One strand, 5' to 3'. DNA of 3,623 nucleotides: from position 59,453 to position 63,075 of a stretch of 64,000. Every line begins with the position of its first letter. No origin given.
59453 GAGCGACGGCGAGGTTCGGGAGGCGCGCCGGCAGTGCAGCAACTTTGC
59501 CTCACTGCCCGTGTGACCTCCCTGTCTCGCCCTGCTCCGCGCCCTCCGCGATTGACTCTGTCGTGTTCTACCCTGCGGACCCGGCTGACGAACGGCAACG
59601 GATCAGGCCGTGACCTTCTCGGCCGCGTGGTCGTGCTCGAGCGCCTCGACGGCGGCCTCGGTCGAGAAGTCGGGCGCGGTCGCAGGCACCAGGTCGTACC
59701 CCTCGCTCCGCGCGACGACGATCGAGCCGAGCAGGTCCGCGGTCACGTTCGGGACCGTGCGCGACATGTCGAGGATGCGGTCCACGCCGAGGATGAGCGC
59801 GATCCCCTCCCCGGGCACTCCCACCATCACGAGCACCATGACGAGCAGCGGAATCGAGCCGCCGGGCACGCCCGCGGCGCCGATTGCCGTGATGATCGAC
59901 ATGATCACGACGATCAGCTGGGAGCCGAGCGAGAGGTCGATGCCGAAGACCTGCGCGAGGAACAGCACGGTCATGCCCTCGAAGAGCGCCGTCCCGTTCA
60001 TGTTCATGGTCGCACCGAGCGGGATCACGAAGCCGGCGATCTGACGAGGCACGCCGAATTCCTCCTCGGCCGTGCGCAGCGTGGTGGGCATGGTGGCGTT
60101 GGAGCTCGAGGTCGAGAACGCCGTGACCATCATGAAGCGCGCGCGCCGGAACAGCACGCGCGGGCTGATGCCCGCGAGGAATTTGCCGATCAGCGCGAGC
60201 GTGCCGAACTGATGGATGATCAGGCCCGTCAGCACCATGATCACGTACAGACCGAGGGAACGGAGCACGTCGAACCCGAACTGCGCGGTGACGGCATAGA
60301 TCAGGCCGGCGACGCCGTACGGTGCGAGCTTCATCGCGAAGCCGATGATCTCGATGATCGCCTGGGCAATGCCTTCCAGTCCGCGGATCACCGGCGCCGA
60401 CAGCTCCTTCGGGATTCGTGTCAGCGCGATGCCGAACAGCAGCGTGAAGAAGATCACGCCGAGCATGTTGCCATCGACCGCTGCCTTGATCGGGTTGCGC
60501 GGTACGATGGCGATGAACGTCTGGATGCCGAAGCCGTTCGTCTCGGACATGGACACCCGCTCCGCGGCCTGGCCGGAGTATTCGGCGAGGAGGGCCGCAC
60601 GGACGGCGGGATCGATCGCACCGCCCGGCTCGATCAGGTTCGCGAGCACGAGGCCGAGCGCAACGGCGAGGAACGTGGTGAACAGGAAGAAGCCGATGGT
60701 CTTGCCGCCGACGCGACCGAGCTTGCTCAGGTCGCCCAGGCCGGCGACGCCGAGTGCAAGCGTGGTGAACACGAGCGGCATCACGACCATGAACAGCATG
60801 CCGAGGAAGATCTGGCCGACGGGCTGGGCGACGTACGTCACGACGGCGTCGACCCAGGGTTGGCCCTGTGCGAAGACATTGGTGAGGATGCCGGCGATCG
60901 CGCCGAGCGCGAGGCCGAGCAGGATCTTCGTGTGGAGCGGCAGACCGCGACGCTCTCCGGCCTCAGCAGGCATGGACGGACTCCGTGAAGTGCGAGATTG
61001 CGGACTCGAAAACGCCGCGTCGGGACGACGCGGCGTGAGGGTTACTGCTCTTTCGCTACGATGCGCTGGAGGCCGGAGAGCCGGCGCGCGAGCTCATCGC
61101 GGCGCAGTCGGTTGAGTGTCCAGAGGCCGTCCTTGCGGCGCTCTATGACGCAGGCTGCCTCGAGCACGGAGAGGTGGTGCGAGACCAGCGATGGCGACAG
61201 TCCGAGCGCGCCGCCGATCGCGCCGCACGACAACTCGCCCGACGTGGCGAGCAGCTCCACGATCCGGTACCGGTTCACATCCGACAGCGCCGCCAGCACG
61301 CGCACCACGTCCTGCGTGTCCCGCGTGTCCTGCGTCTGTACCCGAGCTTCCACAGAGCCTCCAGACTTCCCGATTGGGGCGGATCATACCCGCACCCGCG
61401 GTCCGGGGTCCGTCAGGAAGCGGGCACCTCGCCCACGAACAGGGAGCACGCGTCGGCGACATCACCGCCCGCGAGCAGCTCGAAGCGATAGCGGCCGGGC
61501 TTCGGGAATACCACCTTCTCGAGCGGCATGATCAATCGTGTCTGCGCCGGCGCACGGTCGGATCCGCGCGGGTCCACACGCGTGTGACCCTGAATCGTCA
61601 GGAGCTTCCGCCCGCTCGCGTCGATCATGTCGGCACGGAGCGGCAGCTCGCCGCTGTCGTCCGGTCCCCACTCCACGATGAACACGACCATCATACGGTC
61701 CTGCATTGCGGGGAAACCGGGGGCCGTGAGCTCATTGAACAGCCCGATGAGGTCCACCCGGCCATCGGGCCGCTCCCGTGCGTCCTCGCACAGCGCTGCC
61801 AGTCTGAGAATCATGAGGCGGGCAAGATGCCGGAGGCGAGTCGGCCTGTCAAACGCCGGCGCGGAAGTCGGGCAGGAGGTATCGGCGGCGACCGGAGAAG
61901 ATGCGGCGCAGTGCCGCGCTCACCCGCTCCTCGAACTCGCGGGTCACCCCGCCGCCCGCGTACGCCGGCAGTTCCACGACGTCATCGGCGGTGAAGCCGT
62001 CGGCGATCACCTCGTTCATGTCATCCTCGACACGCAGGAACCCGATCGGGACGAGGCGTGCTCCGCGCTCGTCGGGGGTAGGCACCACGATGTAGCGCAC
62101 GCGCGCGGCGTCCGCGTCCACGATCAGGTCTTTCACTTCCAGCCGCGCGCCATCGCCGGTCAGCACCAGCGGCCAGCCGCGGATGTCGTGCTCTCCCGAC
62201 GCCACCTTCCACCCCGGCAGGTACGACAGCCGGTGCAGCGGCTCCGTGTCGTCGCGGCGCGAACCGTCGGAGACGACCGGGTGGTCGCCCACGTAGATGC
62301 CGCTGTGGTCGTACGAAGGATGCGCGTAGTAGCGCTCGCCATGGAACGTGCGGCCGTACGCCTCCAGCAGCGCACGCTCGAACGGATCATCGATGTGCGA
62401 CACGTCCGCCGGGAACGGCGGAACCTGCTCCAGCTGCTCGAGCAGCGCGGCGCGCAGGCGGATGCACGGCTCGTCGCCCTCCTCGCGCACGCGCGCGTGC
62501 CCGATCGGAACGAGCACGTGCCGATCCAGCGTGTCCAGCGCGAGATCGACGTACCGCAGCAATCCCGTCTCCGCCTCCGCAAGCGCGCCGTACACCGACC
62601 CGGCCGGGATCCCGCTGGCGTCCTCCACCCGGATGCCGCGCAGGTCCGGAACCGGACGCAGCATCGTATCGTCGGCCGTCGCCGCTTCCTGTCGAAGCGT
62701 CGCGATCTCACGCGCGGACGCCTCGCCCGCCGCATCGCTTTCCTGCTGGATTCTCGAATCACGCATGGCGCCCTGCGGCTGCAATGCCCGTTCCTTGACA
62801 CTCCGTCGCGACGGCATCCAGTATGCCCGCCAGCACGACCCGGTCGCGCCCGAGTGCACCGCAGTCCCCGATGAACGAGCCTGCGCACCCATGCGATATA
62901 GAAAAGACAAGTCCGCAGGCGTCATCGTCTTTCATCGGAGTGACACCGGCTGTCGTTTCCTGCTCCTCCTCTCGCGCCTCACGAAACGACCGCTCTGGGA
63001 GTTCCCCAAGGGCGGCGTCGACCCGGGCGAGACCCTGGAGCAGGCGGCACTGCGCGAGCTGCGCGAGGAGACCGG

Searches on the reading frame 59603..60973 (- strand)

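Call 82: search_protein_families(library=pfam, proteins=[window:59603-60973:-], max_evalue=0.0001)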
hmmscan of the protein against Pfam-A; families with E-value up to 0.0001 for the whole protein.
window:59603-60973:- (456 aa): 1 family
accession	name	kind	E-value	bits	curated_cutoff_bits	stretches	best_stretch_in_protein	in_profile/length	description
PF00375.23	SDF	-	1.7e-117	393.2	27.9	1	13-422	1-386/387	Sodium:dicarboxylate symporter family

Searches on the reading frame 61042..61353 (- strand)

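Call 82: search_protein_families(library=pfam, proteins=[window:61042-61353:-], max_evalue=0.0001)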
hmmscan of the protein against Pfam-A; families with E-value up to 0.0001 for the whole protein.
window:61042-61353:- (103 aa): 3 families
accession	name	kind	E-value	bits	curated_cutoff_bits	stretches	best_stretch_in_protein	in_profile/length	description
PF01022.26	HTH_5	-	4.1e-08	33.4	22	1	25-67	1-42/47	Bacterial regulatory protein, arsR family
PF12840.13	HTH_20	-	9.7e-08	32.3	27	1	23-72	1-50/51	Helix-turn-helix domain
PF13412.12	HTH_24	-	2.6e-05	24.2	21.9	1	25-66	2-43/48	Winged helix-turn-helix DNA-binding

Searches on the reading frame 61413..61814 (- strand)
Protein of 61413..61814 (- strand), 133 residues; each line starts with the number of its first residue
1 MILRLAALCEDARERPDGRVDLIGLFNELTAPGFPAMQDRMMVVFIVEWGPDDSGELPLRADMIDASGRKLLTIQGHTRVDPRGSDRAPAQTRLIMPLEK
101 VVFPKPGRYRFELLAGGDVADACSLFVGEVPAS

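Call 82: search_protein_families(library=pfam, proteins=[window:61413-61814:-], max_evalue=0.0001)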
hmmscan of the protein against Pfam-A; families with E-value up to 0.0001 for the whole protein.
window:61413-61814:- (133 aa): 1 family
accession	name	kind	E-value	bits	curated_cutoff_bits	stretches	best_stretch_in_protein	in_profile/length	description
PF22091.2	DUF6941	-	1.6e-24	87.1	27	1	5-127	2-124/125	Family of unknown function (DUF6941)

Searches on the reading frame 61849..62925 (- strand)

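Call 82: search_protein_families(library=pfam, proteins=[window:61849-62925:-], max_evalue=0.0001)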
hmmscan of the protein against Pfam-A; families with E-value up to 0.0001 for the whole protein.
window:61849-62925:- (358 aa): 1 family
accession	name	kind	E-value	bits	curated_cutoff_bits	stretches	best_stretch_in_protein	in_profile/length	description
PF05239.21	PRC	-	1.1e-08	35.4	21.2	0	246-303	7-68/78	PRC-barrel domain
